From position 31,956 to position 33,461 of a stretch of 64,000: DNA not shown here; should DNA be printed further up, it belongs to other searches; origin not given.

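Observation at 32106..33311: Sigma-70/ECF-like factor with a C-terminal FHA domain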

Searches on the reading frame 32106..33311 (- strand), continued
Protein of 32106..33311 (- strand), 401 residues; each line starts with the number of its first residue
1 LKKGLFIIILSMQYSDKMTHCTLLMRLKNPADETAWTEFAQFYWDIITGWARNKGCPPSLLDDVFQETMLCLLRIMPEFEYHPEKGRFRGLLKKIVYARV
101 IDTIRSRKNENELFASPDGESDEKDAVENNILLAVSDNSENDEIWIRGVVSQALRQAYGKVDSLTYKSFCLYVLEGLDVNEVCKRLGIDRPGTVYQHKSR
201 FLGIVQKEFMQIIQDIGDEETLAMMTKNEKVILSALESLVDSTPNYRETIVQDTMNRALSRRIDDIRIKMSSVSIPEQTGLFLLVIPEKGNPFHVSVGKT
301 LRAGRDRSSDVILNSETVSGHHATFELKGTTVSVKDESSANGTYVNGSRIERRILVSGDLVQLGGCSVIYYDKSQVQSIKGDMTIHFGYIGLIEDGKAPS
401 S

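Call 95: fold_search(model_id=the predicted structure, library=pdb)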
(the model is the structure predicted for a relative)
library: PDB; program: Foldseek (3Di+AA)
matches with E <= 10: 419; with E <= 0.001: 71
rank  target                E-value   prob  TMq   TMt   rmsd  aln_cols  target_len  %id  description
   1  6i2p_D                7.5e-08  1.00  0.23  0.74   5.1       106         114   30  Crystal structure of the Mycobacterium tuberculosis PknB kinase domain (L33E mutant) in complex with its substrate Gar (released 2019-05-22)
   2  6i2p_E                1.3e-07  1.00  0.23  0.80   2.9       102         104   30  Crystal structure of the Mycobacterium tuberculosis PknB kinase domain (L33E mutant) in complex with its substrate Gar (released 2019-05-22)
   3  6i2r_B                1.6e-07  1.00  0.22  0.88   1.8        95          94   35  Crystal structure of the SucA domain of Mycobacterium smegmatis KGD (alpha-ketoglutarate decarboxylase), mutant R802A, (released 2019-05-22)
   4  8p5r_G                1.9e-07  1.00  0.22  0.81   2.2        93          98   38  Crystal structure of full-length, homohexameric 2-oxoglutarate dehydrogenase KGD from Mycobacterium smegmatis in compl (released 2023-08-16)
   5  6i2q_B                2.2e-07  1.00  0.22  0.82   2.2        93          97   34  Crystal structure of the wild-type SucA domain of Mycobacterium smegmatis KGD (alpha-ketoglutarate decarboxylase), in  (released 2019-05-22)
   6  2ff4_A                2.2e-07  1.00  0.23  0.23  16.7       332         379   14  Mycobacterium tuberculosis EmbR in complex with low affinity phosphopeptide (released 2006-01-24)
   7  7rj3_B                2.7e-07  1.00  0.23  0.77   3.1       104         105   35  Crystal Structure of the Forkhead Associated (FHA) Domain of the Glycogen Accumulation Regulator (GarA) from Mycobacte (released 2021-07-28)
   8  2fez                  2.8e-07  1.00  0.22  0.23  17.1       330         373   14  Mycobacterium tuberculosis EmbR (released 2006-01-24)
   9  7rj3_C                3.3e-07  1.00  0.23  0.80   2.8       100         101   34  Crystal Structure of the Forkhead Associated (FHA) Domain of the Glycogen Accumulation Regulator (GarA) from Mycobacte (released 2021-07-28)
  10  8p5x_G                4.0e-07  1.00  0.23  0.80   2.9       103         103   29  Single particle cryo-EM structure of the complex between Corynebacterium glutamicum homohexameric 2-oxoglutarate dehyd (released 2023-08-16)
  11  2ff4_B                4.0e-07  1.00  0.22  0.23  17.1       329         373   14  Mycobacterium tuberculosis EmbR in complex with low affinity phosphopeptide (released 2006-01-24)
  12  7rj3_A                5.1e-07  1.00  0.23  0.78   2.6       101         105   32  Crystal Structure of the Forkhead Associated (FHA) Domain of the Glycogen Accumulation Regulator (GarA) from Mycobacte (released 2021-07-28)
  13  2kb3_MODEL_1_A        7.1e-07  1.00  0.22  0.56   6.4       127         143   29  NMR Structure of the phosphorylated form of OdhI, pOdhI. (released 2009-05-05)
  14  6i2r_D                8.7e-07  1.00  0.21  0.86   2.1        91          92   35  Crystal structure of the SucA domain of Mycobacterium smegmatis KGD (alpha-ketoglutarate decarboxylase), mutant R802A, (released 2019-05-22)
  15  4qcj                  8.7e-07  1.00  0.23  0.82   2.0        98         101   34  Crystal Structure of OdhI from Corynebacterium glutamicum (released 2014-07-02)
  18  8p5r_H                1.9e-06  1.00  0.22  0.88   1.7        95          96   35  Crystal structure of full-length, homohexameric 2-oxoglutarate dehydrogenase KGD from Mycobacterium smegmatis in compl (released 2023-08-16)
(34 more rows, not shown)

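Call 97: search_protein_families(library=ncbifam, proteins=[P0102, P0185, P0188, P0264, L021:6989-7558:+, P0144, P0002, P0092], max_evalue=0.00001)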
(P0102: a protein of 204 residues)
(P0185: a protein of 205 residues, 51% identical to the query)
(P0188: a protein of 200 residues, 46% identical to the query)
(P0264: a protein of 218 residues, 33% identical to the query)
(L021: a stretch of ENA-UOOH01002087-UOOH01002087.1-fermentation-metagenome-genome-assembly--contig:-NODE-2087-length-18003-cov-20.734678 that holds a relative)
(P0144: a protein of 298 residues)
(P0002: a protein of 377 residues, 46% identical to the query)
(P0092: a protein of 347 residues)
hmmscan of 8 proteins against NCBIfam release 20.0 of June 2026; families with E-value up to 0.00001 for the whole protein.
P0102 (204 aa): 29 families (the best 25 are shown)
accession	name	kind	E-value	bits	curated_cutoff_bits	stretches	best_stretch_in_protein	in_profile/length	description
TIGR02937.1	sigma70-ECF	superfamily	5.7e-19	68.3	42.9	1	22-194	1-164/165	sigma-70 family RNA polymerase sigma factor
TIGR02985.1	Sig70_bacteroi1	subfamily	1.8e-14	54.3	126.4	1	22-194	1-161/162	RNA polymerase sigma-70 factor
NF010500.0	PRK13919.1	subfamily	4.7e-10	39.9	226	1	17-194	18-182/186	putative RNA polymerase sigma E protein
TIGR02989.1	Sig-70_gvs1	subfamily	8.7e-09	35.5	124.55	1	27-193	6-156/158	RNA polymerase sigma-70 factor, Rhodopirellula/Verrucomicrobium family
TIGR02952.1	Sig70_famx2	equivalog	1.5e-08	34.7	206.45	1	13-192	3-167/170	ECF subfamily RNA polymerase sigma factor, BldN family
NF009178.0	PRK12526.1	equivalog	2.1e-08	33.9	301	1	9-94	30-113/211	RNA polymerase sigma factor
TIGR02943.1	Sig70_famx1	hypoth_equivalog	2.8e-08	33.8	162.2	1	33-134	13-111/188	RNA polymerase sigma-70 factor, TIGR02943 family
NF009166.1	PRK12513.1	equivalog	3e-08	33.6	206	1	6-144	7-135/193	RNA polymerase sigma factor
NF008888.0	PRK11922.1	equivalog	3.2e-08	33.5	204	1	6-196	14-197/231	RNA polymerase sigma factor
NF007215.0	PRK09637.1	equivalog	7.5e-08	32.6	212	1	26-100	5-76/181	RNA polymerase sigma factor SigZ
NF041236.1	CAS_III-E_sigma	exception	1.3e-07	31.7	100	1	29-195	29-204/206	type III-E CRISPR-associated RpoE-like sigma factor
TIGR02950.1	SigM_subfam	subfamily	2.7e-07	30.6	147.95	1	25-103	3-77/159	RNA polymerase sigma factor, SigM family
NF009194.0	PRK12542.1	equivalog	2.9e-07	30.9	211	1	19-199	6-174/185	RNA polymerase sigma factor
NF009176.0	PRK12524.1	equivalog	4.4e-07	29.9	264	1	32-203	36-192/196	RNA polymerase sigma factor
TIGR02959.1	SigZ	equivalog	4.5e-07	29.8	168.65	1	31-99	4-69/170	RNA polymerase sigma factor SigZ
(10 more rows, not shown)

P0185 (205 aa): 9 families
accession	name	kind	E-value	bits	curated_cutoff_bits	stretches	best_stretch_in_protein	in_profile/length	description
TIGR02937.1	sigma70-ECF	superfamily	7e-20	71.3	42.9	1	23-193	2-164/165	sigma-70 family RNA polymerase sigma factor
TIGR02985.1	Sig70_bacteroi1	subfamily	6.6e-12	45.9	126.4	1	23-193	2-161/162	RNA polymerase sigma-70 factor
NF008888.0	PRK11922.1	equivalog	2.9e-09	36.9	204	1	7-195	15-197/231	RNA polymerase sigma factor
TIGR02952.1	Sig70_famx2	equivalog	3.9e-09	36.7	206.45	1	11-192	1-168/170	ECF subfamily RNA polymerase sigma factor, BldN family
NF010500.0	PRK13919.1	subfamily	2.7e-07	31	226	1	15-96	16-95/186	putative RNA polymerase sigma E protein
NF007230.0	PRK09648.1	subfamily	5.7e-06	26.2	209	0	18-112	22-115/195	RNA polymerase sigma factor ShbA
NF009166.1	PRK12513.1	equivalog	6.7e-06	25.9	206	1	8-202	9-187/193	RNA polymerase sigma factor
NF009178.0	PRK12526.1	equivalog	7.4e-06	25.7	301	0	10-94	31-113/211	RNA polymerase sigma factor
NF009196.0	PRK12544.1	equivalog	7.4e-06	25.5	287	0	27-109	23-102/208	RNA polymerase factor sigma-70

P0188 (200 aa): 5 families
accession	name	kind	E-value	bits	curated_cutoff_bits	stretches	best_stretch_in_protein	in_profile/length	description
TIGR02937.1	sigma70-ECF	superfamily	2.9e-13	49.8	42.9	1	20-190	1-164/165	sigma-70 family RNA polymerase sigma factor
NF010500.0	PRK13919.1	subfamily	9.6e-12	45.5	226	1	7-175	11-168/186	putative RNA polymerase sigma E protein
NF009166.1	PRK12513.1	equivalog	1.7e-08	34.4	206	1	3-138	6-138/193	RNA polymerase sigma factor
NF009178.0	PRK12526.1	equivalog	7.5e-07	28.9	301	1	8-98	31-119/211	RNA polymerase sigma factor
NF008890.0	PRK11924.1-3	equivalog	8.8e-06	25.2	284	0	6-96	25-113/205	RNA polymerase sigma factor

P0264 (218 aa): 25 families
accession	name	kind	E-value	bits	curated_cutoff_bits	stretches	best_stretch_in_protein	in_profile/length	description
TIGR02937.1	sigma70-ECF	superfamily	2.1e-21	76.2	42.9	1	30-202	2-165/165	sigma-70 family RNA polymerase sigma factor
NF009172.0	PRK12519.1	subfamily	2.3e-13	50.1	222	1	34-204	34-191/194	RNA polymerase sigma factor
NF010500.0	PRK13919.1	subfamily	1.2e-12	48.4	226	1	24-201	18-182/186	putative RNA polymerase sigma E protein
NF009166.1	PRK12513.1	equivalog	9.6e-12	45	206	1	17-186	11-170/193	RNA polymerase sigma factor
TIGR02952.1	Sig70_famx2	equivalog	1.6e-11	44.4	206.45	1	45-202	28-170/170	ECF subfamily RNA polymerase sigma factor, BldN family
NF008888.0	PRK11922.1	equivalog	2e-11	44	204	1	17-204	18-198/231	RNA polymerase sigma factor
NF007229.0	PRK09647.1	equivalog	1.1e-10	41.2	265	1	28-208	43-208/220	RNA polymerase sigma factor SigE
TIGR02989.1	Sig-70_gvs1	subfamily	1.4e-09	38.1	124.55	1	35-199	7-155/158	RNA polymerase sigma-70 factor, Rhodopirellula/Verrucomicrobium family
NF007222.0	PRK09640.1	equivalog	1.7e-09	37.5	194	1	27-109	24-103/188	RNA polymerase sigma factor SigX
NF009165.0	PRK12512.1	equivalog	2.1e-09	37.2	198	1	24-204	17-181/184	RNA polymerase sigma factor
NF007223.0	PRK09641.1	equivalog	8.1e-09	35.6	209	1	25-202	14-184/187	RNA polymerase sigma factor SigW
TIGR02985.1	Sig70_bacteroi1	subfamily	1.3e-08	35.2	126.4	1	30-188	2-148/162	RNA polymerase sigma-70 factor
NF007230.0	PRK09648.1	subfamily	2.8e-08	33.7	209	1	53-204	54-191/195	RNA polymerase sigma factor ShbA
NF004113.0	PRK05602.1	equivalog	3.8e-08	33.2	208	1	26-182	42-181/211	RNA polymerase sigma factor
NF007228.0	PRK09646.1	subfamily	5.8e-08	32.6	226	1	17-113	19-112/194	ECF RNA polymerase sigma factor SigK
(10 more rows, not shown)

L021:6989-7558:+ (189 aa): 13 families
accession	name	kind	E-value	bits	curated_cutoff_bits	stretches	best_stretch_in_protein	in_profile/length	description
TIGR02937.1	sigma70-ECF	superfamily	3.8e-17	62.4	42.9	1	21-182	3-163/165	sigma-70 family RNA polymerase sigma factor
NF004113.0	PRK05602.1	equivalog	8.5e-11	41.8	208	1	42-186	67-203/211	RNA polymerase sigma factor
TIGR02985.1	Sig70_bacteroi1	subfamily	1.1e-09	38.8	126.4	1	22-182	4-160/162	RNA polymerase sigma-70 factor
NF009183.0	PRK12531.1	equivalog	2.1e-09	37.4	353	1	48-181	56-186/194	RNA polymerase sigma factor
NF010500.0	PRK13919.1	subfamily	2.7e-09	37.5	226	1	8-184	12-183/186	putative RNA polymerase sigma E protein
NF009171.0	PRK12518.1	equivalog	3.6e-09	36.7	208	1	9-176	17-173/191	RNA polymerase sigma factor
NF008888.0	PRK11922.1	equivalog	1.8e-08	34.3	204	1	45-185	56-197/231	RNA polymerase sigma factor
NF041236.1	CAS_III-E_sigma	exception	4e-08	33.4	100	1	39-185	44-205/206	type III-E CRISPR-associated RpoE-like sigma factor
TIGR02952.1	Sig70_famx2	equivalog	3.2e-07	30.4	206.45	1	42-180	34-166/170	ECF subfamily RNA polymerase sigma factor, BldN family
NF007223.0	PRK09641.1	equivalog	2e-06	27.8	209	1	9-185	8-185/187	RNA polymerase sigma factor SigW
NF009178.0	PRK12526.1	equivalog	4.5e-06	26.4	301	1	24-133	48-155/211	RNA polymerase sigma factor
NF009172.0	PRK12519.1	subfamily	5e-06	26.2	222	1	9-183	19-188/194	RNA polymerase sigma factor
NF007229.0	PRK09647.1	equivalog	9.3e-06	25.1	265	0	43-185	68-203/220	RNA polymerase sigma factor SigE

P0144 (298 aa): 28 families (the best 25 are shown)
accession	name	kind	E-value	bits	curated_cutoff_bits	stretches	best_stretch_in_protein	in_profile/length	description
TIGR02937.1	sigma70-ECF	superfamily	9.8e-17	61.1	42.9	1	122-289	2-163/165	sigma-70 family RNA polymerase sigma factor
TIGR02989.1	Sig-70_gvs1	subfamily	1.1e-11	44.9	124.55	1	125-287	5-154/158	RNA polymerase sigma-70 factor, Rhodopirellula/Verrucomicrobium family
NF049868.1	FhaB_Rv0019c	equivalog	2.5e-11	43.9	125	1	13-79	81-147/158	FHA domain-containing protein FhaB/FipA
NF010500.0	PRK13919.1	subfamily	5.5e-11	43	226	1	115-289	17-181/186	putative RNA polymerase sigma E protein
NF041660.2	oxygluDhInhib_OdhI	equivalog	8.9e-11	41.8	200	1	19-91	57-128/130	oxoglutarate dehydrogenase inhibitor Odhl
TIGR03354.1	VI_FHA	hypoth_equivalog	9.7e-10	38.8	120.25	1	15-89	21-100/420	type VI secretion system-associated FHA domain protein TagH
TIGR02959.1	SigZ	equivalog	1.4e-09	38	168.65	1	145-295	19-149/170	RNA polymerase sigma factor SigZ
NF007230.0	PRK09648.1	subfamily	3.5e-09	36.7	209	1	118-292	23-190/195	RNA polymerase sigma factor ShbA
NF052573.1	HisKinEspAMyxo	equivalog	9.3e-09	33.8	1400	1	19-87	47-115/755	serine histidine kinase EspA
NF007215.0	PRK09637.1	equivalog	1.5e-08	34.9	212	1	137-295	17-155/181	RNA polymerase sigma factor SigZ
NF007228.0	PRK09646.1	subfamily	1.6e-08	34.5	226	1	105-294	15-190/194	ECF RNA polymerase sigma factor SigK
NF009184.0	PRK12532.1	equivalog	2.2e-08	34.2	276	1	133-206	17-88/195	RNA polymerase sigma factor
NF009166.1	PRK12513.1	equivalog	2.2e-08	34.1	206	1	110-295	12-187/193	RNA polymerase sigma factor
TIGR02985.1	Sig70_bacteroi1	subfamily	2.9e-08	34.1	126.4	1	123-287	3-158/162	RNA polymerase sigma-70 factor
NF033760.1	gliding_GltG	equivalog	4e-08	32.3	650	1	19-89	25-95/650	adventurous gliding motility protein GltG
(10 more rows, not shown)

P0002 (377 aa): 10 families
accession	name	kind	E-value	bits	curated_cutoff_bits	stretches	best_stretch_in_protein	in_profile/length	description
TIGR02937.1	sigma70-ECF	superfamily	2.5e-19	69.5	42.9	1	24-199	2-164/165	sigma-70 family RNA polymerase sigma factor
NF049868.1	FhaB_Rv0019c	equivalog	1.2e-09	38.4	125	1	297-363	88-154/158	FHA domain-containing protein FhaB/FipA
TIGR03354.1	VI_FHA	hypoth_equivalog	1.2e-08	35.2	120.25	1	287-362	16-96/420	type VI secretion system-associated FHA domain protein TagH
NF009172.0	PRK12519.1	subfamily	1.7e-07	31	222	1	10-198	17-187/194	RNA polymerase sigma factor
NF007216.0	PRK09638.1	equivalog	2.2e-07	30.8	194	1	10-109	6-101/180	RNA polymerase sigma factor SigY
NF041660.2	oxygluDhInhib_OdhI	equivalog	3.4e-07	30.2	200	1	297-368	58-127/130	oxoglutarate dehydrogenase inhibitor Odhl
NF010500.0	PRK13919.1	subfamily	4.5e-07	30.2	226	1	18-97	18-95/186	putative RNA polymerase sigma E protein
NF052573.1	HisKinEspAMyxo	equivalog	5.5e-07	28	1400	1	262-370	13-121/755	serine histidine kinase EspA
TIGR02985.1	Sig70_bacteroi1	subfamily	1.9e-06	28.2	126.4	1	24-199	2-161/162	RNA polymerase sigma-70 factor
NF009166.1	PRK12513.1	equivalog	4.7e-06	26.4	206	1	12-175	12-162/193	RNA polymerase sigma factor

P0092 (347 aa): 17 families
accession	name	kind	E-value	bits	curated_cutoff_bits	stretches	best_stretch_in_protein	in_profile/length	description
TIGR02937.1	sigma70-ECF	superfamily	3.8e-18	65.7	42.9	1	20-189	1-164/165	sigma-70 family RNA polymerase sigma factor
NF049868.1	FhaB_Rv0019c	equivalog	2.9e-14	53.4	125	1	244-335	58-153/158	FHA domain-containing protein FhaB/FipA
TIGR02952.1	Sig70_famx2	equivalog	2.5e-11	43.7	206.45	1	10-187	2-167/170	ECF subfamily RNA polymerase sigma factor, BldN family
NF009172.0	PRK12519.1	subfamily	7e-11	42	222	1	9-189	19-188/194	RNA polymerase sigma factor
TIGR02985.1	Sig70_bacteroi1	subfamily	1.1e-10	42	126.4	1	21-189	2-161/162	RNA polymerase sigma-70 factor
NF009178.0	PRK12526.1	equivalog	2.2e-09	37.2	301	1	7-126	30-151/211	RNA polymerase sigma factor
NF008890.0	PRK11924.1-3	equivalog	1e-08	34.8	284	1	8-104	27-124/205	RNA polymerase sigma factor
TIGR03354.1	VI_FHA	hypoth_equivalog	1.2e-08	35.2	120.25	1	260-336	25-97/420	type VI secretion system-associated FHA domain protein TagH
NF041660.2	oxygluDhInhib_OdhI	equivalog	1.7e-08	34.4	200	1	254-343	38-130/130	oxoglutarate dehydrogenase inhibitor Odhl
TIGR02989.1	Sig-70_gvs1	subfamily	7.9e-08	32.4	124.55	1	24-187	5-155/158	RNA polymerase sigma-70 factor, Rhodopirellula/Verrucomicrobium family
NF008888.0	PRK11922.1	equivalog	3.3e-07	30.2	204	1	9-198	20-201/231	RNA polymerase sigma factor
NF007228.0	PRK09646.1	subfamily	4.6e-07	29.7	226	1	7-170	18-170/194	ECF RNA polymerase sigma factor SigK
NF010500.0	PRK13919.1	subfamily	7.4e-07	29.5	226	1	9-191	13-184/186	putative RNA polymerase sigma E protein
NF007216.0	PRK09638.1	equivalog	1.7e-06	27.9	194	1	8-108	7-103/180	RNA polymerase sigma factor SigY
NF009166.1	PRK12513.1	equivalog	3.8e-06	26.7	206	1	8-109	11-112/193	RNA polymerase sigma factor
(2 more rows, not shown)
